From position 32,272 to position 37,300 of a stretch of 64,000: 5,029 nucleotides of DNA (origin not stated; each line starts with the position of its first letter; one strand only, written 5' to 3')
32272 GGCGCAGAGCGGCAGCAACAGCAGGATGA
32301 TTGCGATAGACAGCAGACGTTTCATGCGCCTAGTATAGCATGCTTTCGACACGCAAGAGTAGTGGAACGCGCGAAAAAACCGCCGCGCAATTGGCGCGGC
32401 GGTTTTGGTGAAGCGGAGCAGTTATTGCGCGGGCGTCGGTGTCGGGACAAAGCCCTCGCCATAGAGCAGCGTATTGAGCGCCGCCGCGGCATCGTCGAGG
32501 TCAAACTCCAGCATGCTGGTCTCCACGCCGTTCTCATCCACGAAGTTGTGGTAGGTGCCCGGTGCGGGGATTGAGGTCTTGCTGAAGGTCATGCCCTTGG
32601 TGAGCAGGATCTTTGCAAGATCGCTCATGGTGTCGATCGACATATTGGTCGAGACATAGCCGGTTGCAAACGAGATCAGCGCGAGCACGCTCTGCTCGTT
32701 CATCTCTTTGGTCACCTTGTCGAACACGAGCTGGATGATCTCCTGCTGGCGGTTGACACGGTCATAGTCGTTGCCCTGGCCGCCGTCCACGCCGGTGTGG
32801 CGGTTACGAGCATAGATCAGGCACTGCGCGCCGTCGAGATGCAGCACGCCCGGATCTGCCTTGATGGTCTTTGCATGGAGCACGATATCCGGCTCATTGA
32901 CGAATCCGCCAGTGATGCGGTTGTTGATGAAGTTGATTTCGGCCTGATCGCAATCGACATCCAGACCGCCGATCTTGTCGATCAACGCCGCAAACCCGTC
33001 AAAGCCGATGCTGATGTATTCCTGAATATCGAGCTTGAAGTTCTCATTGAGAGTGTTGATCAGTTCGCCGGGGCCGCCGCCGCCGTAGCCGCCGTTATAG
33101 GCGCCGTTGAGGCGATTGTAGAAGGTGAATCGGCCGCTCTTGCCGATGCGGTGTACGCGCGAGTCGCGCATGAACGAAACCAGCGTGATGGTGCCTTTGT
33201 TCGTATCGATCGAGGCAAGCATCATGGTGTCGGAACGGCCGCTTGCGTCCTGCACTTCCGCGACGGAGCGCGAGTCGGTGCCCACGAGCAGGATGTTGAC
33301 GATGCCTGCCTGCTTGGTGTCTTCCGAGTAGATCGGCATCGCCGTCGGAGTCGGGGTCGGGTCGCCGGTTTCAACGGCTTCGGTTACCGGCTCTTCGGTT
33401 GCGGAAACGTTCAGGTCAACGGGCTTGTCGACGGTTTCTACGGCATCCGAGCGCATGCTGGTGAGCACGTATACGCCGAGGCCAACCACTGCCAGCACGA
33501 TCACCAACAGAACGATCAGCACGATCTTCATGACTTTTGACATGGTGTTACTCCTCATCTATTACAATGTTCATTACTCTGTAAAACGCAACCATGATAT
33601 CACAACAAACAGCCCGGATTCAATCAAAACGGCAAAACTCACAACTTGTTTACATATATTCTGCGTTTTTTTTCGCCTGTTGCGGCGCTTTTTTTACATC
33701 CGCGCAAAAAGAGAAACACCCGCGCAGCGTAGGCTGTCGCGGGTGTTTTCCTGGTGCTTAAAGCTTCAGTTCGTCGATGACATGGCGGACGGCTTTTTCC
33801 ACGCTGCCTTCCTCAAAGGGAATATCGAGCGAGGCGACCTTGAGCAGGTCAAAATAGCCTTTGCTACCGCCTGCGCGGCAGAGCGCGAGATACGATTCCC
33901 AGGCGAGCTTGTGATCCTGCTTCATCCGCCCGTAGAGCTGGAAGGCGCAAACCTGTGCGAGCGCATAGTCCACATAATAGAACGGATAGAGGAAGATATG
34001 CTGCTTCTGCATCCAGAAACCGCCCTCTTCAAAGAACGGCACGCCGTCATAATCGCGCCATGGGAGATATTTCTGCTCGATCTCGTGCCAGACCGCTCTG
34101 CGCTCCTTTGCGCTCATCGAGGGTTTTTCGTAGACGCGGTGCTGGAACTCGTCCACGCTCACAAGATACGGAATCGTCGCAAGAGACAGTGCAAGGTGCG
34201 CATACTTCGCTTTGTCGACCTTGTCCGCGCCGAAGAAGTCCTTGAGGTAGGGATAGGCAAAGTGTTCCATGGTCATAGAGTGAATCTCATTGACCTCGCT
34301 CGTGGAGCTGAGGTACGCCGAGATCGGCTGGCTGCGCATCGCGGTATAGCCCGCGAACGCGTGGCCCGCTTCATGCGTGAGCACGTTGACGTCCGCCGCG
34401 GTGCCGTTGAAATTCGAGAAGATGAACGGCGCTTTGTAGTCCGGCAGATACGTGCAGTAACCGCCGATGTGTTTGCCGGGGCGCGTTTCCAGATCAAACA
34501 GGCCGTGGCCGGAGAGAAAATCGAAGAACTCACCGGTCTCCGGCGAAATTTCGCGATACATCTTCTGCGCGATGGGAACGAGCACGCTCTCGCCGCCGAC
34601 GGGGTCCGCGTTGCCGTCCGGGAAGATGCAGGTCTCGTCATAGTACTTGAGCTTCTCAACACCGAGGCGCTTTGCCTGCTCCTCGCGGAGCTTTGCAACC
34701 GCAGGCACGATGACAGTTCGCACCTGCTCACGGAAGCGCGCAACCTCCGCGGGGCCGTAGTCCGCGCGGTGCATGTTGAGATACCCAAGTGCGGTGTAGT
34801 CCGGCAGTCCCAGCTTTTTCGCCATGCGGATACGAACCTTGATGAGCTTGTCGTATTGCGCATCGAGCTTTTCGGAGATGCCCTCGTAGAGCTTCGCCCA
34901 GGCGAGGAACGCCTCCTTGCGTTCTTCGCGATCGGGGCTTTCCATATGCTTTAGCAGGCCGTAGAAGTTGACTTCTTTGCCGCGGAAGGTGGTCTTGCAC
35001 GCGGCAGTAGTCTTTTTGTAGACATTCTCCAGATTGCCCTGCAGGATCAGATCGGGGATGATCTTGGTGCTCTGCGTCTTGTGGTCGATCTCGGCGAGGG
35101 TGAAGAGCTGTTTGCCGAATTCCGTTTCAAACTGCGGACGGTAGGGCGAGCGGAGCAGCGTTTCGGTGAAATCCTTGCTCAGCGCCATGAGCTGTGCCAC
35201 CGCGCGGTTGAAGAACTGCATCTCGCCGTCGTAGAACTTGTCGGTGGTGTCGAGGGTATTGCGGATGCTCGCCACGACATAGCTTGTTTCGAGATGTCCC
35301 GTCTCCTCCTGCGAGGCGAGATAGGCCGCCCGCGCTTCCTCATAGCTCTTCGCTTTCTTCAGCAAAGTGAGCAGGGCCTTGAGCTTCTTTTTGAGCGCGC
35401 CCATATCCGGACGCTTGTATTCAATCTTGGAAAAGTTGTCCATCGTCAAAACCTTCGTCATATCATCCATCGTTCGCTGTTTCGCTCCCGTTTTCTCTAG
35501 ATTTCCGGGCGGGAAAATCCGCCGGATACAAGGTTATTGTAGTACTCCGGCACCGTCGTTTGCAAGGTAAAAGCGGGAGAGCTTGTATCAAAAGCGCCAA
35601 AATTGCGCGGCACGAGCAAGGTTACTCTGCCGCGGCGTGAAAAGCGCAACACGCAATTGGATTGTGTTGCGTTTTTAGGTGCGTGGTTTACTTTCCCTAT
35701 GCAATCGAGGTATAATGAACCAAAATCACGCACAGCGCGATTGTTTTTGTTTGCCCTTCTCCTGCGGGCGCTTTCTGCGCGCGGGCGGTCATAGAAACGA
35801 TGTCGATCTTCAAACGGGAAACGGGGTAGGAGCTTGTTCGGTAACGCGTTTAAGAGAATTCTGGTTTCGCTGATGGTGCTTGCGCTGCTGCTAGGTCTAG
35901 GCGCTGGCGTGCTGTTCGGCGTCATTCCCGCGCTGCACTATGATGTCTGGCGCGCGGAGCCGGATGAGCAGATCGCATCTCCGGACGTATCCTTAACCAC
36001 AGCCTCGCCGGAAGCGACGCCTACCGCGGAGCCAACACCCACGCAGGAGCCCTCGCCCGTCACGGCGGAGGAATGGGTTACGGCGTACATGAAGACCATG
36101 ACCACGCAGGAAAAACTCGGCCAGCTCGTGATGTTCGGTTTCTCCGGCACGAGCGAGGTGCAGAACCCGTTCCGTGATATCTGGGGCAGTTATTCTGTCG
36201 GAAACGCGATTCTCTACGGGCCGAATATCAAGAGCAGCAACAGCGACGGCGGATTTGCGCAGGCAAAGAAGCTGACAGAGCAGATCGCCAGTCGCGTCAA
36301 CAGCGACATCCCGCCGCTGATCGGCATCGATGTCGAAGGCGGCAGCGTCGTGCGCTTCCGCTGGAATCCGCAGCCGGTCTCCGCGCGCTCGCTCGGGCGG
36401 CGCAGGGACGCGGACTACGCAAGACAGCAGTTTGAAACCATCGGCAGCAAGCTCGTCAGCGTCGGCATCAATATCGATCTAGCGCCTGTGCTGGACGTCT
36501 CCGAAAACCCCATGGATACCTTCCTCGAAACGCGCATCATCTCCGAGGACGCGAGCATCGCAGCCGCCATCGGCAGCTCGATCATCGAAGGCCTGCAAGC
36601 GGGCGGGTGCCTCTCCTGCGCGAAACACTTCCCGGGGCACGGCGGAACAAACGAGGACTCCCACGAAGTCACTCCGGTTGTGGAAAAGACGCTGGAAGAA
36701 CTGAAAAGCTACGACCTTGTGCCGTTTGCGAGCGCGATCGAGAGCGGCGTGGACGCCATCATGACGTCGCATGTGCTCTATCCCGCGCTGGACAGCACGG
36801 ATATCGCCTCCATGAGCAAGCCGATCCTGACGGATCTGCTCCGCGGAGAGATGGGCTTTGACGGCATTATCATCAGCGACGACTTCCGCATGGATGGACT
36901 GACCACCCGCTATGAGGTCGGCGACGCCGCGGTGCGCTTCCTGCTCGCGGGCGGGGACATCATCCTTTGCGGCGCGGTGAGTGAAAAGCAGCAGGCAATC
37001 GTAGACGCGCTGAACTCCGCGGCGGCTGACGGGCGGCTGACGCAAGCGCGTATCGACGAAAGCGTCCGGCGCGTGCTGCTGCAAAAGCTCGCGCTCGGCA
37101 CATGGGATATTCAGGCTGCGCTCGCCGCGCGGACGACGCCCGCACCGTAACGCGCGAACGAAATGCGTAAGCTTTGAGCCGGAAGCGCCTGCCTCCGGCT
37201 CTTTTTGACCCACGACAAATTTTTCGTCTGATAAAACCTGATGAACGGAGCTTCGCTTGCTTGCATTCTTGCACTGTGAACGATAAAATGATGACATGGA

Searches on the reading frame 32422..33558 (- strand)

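Call 34: search_protein_families(library=pfam, proteins=[window:32422-33558:-], max_evalue=0.001)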
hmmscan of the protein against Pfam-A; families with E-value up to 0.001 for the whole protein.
window:32422-33558:- (378 aa): 1 family
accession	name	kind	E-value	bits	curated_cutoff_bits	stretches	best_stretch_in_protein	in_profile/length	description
PF03816.19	LytR_cpsA_psr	-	1.5e-31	110.1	24.6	1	108-283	1-149/150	LytR_cpsA_psr family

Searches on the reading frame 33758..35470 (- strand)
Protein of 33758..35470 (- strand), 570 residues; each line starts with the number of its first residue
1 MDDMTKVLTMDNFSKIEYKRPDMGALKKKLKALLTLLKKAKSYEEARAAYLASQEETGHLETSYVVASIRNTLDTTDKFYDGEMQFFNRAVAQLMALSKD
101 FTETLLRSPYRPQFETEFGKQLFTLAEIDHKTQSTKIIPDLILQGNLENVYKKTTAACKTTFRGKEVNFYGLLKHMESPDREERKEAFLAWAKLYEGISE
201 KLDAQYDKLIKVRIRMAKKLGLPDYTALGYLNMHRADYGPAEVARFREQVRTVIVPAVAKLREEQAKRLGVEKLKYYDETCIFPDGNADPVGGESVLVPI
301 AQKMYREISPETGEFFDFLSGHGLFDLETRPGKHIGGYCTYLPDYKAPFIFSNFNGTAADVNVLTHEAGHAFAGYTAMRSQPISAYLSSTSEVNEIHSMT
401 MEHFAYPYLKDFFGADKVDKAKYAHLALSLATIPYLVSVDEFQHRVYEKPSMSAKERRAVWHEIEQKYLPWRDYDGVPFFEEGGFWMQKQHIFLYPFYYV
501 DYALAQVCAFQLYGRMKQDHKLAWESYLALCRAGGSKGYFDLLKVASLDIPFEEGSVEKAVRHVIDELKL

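Call 34: search_protein_families(library=pfam, proteins=[window:33758-35470:-], max_evalue=0.001)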
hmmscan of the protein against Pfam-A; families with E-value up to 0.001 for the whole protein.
window:33758-35470:- (570 aa): 1 family
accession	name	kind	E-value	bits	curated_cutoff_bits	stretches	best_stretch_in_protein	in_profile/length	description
PF01432.26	Peptidase_M3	-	4.2e-28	99.3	27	2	321-555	185-450/457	Peptidase family M3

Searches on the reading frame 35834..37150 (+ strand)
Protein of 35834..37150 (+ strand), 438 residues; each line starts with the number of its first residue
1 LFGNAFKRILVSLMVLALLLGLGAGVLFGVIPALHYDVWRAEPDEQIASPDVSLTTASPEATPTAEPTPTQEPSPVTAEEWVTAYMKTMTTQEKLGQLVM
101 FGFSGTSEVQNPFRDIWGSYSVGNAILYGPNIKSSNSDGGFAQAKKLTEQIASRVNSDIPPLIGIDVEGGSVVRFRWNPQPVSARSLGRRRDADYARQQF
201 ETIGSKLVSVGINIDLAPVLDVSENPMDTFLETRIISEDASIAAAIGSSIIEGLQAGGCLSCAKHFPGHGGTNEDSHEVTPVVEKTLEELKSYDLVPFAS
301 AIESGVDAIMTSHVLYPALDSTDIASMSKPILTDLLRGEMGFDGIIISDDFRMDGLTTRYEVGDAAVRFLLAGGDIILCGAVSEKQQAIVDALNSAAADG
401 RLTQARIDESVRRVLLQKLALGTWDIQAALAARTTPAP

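Call 34: search_protein_families(library=pfam, proteins=[window:35834-37150:+], max_evalue=0.001)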
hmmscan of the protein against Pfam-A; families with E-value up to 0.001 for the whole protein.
window:35834-37150:+ (438 aa): 1 family
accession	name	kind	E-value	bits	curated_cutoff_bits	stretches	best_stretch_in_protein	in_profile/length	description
PF00933.27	Glyco_hydro_3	-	2.2e-73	247.9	27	1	90-415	1-314/316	Glycosyl hydrolase family 3 N terminal domain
